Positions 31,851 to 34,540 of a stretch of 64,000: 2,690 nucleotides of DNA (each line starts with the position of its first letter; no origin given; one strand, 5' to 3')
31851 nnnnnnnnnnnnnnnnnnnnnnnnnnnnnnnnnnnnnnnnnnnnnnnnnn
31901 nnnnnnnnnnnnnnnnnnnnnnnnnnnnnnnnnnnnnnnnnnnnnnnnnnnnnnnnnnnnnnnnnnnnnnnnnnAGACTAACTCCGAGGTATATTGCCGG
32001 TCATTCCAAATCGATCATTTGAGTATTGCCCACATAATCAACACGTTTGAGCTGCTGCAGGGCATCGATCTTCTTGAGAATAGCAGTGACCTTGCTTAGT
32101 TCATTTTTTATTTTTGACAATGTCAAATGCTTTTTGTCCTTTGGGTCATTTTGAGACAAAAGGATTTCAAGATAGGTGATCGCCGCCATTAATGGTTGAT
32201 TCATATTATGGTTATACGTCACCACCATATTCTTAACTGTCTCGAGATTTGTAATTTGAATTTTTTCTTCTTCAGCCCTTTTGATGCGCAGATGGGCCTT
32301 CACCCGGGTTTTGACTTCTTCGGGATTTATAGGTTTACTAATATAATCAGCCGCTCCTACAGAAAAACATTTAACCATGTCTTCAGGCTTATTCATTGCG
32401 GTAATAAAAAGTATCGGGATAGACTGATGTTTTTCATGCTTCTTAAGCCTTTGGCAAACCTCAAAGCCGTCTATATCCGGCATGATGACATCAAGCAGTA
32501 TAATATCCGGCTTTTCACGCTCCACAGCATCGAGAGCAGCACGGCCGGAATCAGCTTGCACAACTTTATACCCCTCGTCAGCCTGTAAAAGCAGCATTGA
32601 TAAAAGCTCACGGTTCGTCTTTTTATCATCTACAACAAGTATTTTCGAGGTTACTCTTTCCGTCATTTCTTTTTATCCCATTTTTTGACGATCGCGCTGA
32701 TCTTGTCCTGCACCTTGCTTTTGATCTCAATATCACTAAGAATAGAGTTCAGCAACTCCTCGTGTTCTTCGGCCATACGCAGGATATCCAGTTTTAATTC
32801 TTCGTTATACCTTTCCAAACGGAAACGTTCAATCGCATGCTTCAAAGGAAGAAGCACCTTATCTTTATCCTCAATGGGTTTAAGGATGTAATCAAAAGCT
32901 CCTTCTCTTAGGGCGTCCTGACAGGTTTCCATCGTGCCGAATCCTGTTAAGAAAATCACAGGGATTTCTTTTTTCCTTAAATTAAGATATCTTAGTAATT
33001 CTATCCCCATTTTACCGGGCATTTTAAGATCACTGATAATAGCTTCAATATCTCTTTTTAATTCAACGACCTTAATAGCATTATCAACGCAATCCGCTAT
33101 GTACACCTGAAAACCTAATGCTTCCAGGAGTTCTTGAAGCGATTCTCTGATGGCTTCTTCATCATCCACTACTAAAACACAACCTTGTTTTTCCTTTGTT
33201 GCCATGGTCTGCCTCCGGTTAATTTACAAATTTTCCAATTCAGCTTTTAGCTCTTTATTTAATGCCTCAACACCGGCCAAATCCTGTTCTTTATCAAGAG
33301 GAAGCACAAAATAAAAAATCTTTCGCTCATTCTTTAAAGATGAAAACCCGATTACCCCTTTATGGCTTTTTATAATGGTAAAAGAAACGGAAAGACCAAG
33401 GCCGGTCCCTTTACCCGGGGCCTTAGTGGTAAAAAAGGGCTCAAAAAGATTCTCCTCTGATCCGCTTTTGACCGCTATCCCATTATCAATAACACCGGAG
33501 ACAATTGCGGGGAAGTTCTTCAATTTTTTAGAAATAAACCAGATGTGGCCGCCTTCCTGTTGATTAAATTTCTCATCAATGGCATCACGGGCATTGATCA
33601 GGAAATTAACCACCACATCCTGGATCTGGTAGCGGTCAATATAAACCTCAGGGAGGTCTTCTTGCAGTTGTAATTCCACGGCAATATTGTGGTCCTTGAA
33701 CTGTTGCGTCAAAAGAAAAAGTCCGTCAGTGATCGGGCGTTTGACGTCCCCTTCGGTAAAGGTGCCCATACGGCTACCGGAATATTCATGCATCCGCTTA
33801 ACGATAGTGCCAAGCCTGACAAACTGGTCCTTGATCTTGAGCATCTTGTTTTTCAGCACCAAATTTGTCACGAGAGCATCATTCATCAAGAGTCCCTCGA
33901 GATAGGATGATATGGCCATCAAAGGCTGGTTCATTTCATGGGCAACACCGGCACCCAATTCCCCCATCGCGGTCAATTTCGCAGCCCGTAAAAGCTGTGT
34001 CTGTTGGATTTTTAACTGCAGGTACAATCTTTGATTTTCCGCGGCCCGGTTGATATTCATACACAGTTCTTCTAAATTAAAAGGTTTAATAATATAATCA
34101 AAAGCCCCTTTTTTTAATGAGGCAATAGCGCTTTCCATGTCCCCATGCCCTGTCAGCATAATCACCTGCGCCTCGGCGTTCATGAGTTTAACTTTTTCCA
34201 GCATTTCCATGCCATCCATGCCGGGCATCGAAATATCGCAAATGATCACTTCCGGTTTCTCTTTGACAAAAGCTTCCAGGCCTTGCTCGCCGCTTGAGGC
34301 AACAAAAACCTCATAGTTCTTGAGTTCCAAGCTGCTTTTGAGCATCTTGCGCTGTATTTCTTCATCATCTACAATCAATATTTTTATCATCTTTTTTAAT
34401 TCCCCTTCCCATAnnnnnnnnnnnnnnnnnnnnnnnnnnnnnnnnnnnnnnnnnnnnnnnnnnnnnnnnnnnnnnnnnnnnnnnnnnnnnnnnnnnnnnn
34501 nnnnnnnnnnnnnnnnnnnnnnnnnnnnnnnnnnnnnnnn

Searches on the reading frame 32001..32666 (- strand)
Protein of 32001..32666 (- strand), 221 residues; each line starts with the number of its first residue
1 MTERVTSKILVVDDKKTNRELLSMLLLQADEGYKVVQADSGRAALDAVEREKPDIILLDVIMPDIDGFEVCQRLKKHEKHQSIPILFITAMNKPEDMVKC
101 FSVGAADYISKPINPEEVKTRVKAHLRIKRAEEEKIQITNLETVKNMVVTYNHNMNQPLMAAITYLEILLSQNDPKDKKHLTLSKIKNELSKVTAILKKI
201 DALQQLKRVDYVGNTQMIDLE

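Call 5: search_protein_families(library=pfam, proteins=[window:32001-32666:-], max_evalue=0.01)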
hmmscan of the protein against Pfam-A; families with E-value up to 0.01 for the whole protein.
window:32001-32666:- (221 aa): 3 families
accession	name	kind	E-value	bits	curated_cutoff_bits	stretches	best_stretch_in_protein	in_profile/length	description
PF00072.30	Response_reg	-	1.2e-32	112.8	30.2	1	9-122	1-110/111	Response regulator receiver domain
PF00512.31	HisKA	-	0.00022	21.6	26.9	1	152-205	10-62/66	His Kinase A (phospho-acceptor) domain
PF23198.2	PDE8A_N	-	0.0037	17.6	29.6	1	30-92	32-95/147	PDE8A-like, N-terminal domain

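Call 6: search_protein_families(library=ncbifam, proteins=[window:32001-32666:-], max_evalue=0.01)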
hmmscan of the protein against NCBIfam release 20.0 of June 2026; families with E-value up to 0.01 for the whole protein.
window:32001-32666:- (221 aa): 105 families (the best 25 are shown)
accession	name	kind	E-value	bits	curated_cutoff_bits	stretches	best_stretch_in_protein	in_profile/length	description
NF007135.0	PRK09581.1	equivalog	2e-40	139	474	1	6-204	2-192/457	PleD family two-component system response regulator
TIGR02154.1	PhoB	equivalog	1.7e-32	112.5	296.2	1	6-142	2-138/226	phosphate regulon transcriptional regulator PhoB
NF053854.1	RespRegPhoBBctds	equivalog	2.1e-32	112.3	270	1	9-152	1-143/225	two-component system response regulator PhoB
NF040689.1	MtrAB_MtrA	equivalog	1.9e-31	109.2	300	1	9-145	1-134/219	MtrAB system response regulator MtrA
NF045944.1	ResRegRpaBCyano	equivalog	2.7e-31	108.7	330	1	10-145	1-132/229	response regulator transcription factor RpaB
NF033117.2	vanR_ACDEGLN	exception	4.8e-30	104.8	350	1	9-152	1-141/226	VanR-ABDEGLN family response regulator transcription factor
NF008296.0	PRK11083.1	equivalog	4.8e-29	101.4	273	1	7-138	4-130/228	two-component system response regulator CreB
NF007005.1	PRK09468.1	equivalog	6.8e-28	97.7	331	1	6-135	3-128/237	osmolarity response regulator transcription factor OmpR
NF040534.1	resp_reg_YycF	equivalog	9.7e-28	97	340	1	8-149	2-140/231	response regulator YycF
NF041733.1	resp_reg_CseB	equivalog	1.9e-25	89.6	350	1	8-147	2-136/228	two-component system response regulator CseB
NF033120.0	vanR_FM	exception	2.3e-25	89.6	460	1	8-142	5-136/231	vancomycin resistance response regulator transcription factor, VanR-F/VanR-M family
NF000403.1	vanR-C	exception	2.3e-25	89.5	480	1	6-141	2-132/231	vancomycin resistance response regulator transcription factor VanR-C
NF011874.0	PRK15347.1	equivalog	9.4e-24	83.5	852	1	8-166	692-849/921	two component system sensor kinase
TIGR01387.1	cztR_silR_copR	subfamily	1.6e-23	83.5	279.2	1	9-152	1-143/218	heavy metal response regulator transcription factor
NF000404.1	vanR-D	exception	2e-23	83.2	500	1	7-128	3-118/232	vancomycin resistance response regulator transcription factor VanR-D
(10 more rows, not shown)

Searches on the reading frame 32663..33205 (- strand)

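Call 5: search_protein_families(library=pfam, proteins=[window:32663-33205:-], max_evalue=0.01)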
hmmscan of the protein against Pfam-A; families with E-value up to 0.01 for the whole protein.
window:32663-33205:- (180 aa): 2 families
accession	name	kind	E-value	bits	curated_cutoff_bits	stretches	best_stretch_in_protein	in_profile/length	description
PF00072.30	Response_reg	-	4.8e-25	88.3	30.2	1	10-114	1-104/111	Response regulator receiver domain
PF03709.21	OKR_DC_1_N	-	8.3e-06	26.5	29.3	1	21-87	7-70/111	Orn/Lys/Arg decarboxylase, N-terminal domain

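Call 6: search_protein_families(library=ncbifam, proteins=[window:32663-33205:-], max_evalue=0.01)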
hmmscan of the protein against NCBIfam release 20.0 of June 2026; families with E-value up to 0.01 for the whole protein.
window:32663-33205:- (180 aa): 102 families (the best 25 are shown)
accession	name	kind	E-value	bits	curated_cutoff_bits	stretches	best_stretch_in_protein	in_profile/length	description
NF006900.1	PRK09390.1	equivalog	4.7e-25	88.3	255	1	7-142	4-137/203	response regulator FixJ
NF045505.1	RR_RssB_Pseudo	equivalog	1.5e-24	86.8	700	1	8-143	6-140/394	two-component system response regulator RssB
NF051870.1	NAssimRespRegNtrX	equivalog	2.8e-24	85.8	600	1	10-142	4-136/452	nitrogen assimilation response regulator NtrX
NF053512.1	nitric_RR_NosR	exception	3.8e-22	78.9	400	1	10-153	1-143/422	response regulator c-di-GMP phosphodiesterase, NosR family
NF008469.0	PRK11361.1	equivalog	2.3e-20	72.8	714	1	9-138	6-133/461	acetoacetate metabolism transcriptional regulator AtoC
TIGR01818.1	ntrC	equivalog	9.2e-19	67.6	558.6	1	10-124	1-113/463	nitrogen regulation protein NR(I)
TIGR02154.1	PhoB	equivalog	3.8e-18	65.6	296.2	1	9-150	4-145/226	phosphate regulon transcriptional regulator PhoB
NF047793.1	ResRegPgtA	equivalog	4.2e-18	65.4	650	1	6-127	4-123/414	two-component system response regulator PgtA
NF033791.1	ActR_PrrA_rreg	equivalog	1.2e-17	64.4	250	1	9-121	3-113/173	ActR/PrrA/RegA family redox response regulator transcription factor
NF007969.0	PRK10693.1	equivalog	2.5e-17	62.9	329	1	9-126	9-129/337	two-component system response regulator RssB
NF008176.1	PRK10923.1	equivalog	4.6e-16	58.5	620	1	6-131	2-125/469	nitrogen regulation protein NR(I)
NF041946.1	LuxO_transreg_Vib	equivalog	1.9e-15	56.6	800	1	13-127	2-114/463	quorum-sensing sigma-54 dependent transcriptional regulator LuxO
NF040749.1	tetrathio_RR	equivalog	5e-15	55.7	290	1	10-129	2-119/191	tetrathionate respiration response regulator TtrR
NF053854.1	RespRegPhoBBctds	equivalog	1.1e-14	54.3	270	1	10-131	1-121/225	two-component system response regulator PhoB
NF008677.0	PRK11697.1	equivalog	1.2e-14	54.3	246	1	10-137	4-124/238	two-component system response regulator BtsR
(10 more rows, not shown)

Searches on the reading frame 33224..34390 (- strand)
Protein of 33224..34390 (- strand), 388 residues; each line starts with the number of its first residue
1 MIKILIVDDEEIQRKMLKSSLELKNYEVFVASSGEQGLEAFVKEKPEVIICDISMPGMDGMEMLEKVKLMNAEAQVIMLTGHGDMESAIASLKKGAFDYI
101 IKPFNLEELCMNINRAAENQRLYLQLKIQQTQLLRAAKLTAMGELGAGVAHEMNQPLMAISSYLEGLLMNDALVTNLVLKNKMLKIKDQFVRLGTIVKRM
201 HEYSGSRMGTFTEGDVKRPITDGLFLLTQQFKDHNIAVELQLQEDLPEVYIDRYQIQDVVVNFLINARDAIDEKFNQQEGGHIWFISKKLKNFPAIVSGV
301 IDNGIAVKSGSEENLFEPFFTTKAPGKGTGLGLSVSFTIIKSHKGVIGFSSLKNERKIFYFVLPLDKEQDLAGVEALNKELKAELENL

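Call 5: search_protein_families(library=pfam, proteins=[window:33224-34390:-], max_evalue=0.01)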
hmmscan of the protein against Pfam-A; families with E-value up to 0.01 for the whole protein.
window:33224-34390:- (388 aa): 3 families
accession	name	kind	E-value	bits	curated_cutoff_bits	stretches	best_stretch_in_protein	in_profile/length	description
PF00072.30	Response_reg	-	3.8e-31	108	30.2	1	4-113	1-110/111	Response regulator receiver domain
PF02518.31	HATPase_c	-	8.8e-12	45.9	26.4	1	252-366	2-110/111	Histidine kinase-, DNA gyrase B-, and HSP90-like ATPase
PF00512.31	HisKA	-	1.3e-06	28.8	26.9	1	142-204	2-61/66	His Kinase A (phospho-acceptor) domain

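Call 6: search_protein_families(library=ncbifam, proteins=[window:33224-34390:-], max_evalue=0.01)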
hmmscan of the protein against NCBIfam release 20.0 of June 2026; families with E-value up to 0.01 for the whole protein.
window:33224-34390:- (388 aa): 151 families (the best 25 are shown)
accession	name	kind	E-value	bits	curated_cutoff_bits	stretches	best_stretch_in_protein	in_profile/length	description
NF047466.1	hybrid_RR_LvrB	exception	2.5e-49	168.4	500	1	7-364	14-375/377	hybrid histidine kinase/response regulator LvrB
NF046020.1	HisKinCckABruc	equivalog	1.3e-43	149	1000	2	130-372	468-714/868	cell cycle histidine kinase CckA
NF008468.0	PRK11360.1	equivalog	2.5e-43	148.3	646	1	129-369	383-612/616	two-component system sensor histidine kinase AtoS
NF046026.1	HisKinCckACaul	equivalog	1.8e-42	145.4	1000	2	82-380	238-547/678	cell cycle histidine kinase CckA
NF052573.1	HisKinEspAMyxo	equivalog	2e-36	125.3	1400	2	127-363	369-609/755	serine histidine kinase EspA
NF052574.1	HisKinEspCMyxo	equivalog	9.4e-34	116.6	1200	2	130-370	405-642/785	serine histidine kinase EspC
NF010076.0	PRK13557.1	subfamily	2.9e-33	115.1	631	2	132-370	153-399/540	histidine kinase famiy protein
NF041777.1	sens_FixL_Rhizob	equivalog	8.4e-33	113.7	850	1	117-367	237-483/485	sensor protein FixL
NF008469.0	PRK11361.1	equivalog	7.4e-32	110.6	714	1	3-123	6-126/461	acetoacetate metabolism transcriptional regulator AtoC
NF051870.1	NAssimRespRegNtrX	equivalog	8.5e-29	100.7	600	1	2-126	2-128/452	nitrogen assimilation response regulator NtrX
NF007688.0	PRK10364.1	equivalog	9.6e-29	100.4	479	1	127-369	225-455/460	two-component system sensor histidine kinase ZraS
NF045505.1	RR_RssB_Pseudo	equivalog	4.9e-28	98.3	700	1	2-136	6-141/394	two-component system response regulator RssB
TIGR01818.1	ntrC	equivalog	1.2e-26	93.6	558.6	1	4-133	1-130/463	nitrogen regulation protein NR(I)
NF006900.1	PRK09390.1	equivalog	1.4e-26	93.3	255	1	3-123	6-126/203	response regulator FixJ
NF053512.1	nitric_RR_NosR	exception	1.7e-26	93.2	400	1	4-125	1-123/422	response regulator c-di-GMP phosphodiesterase, NosR family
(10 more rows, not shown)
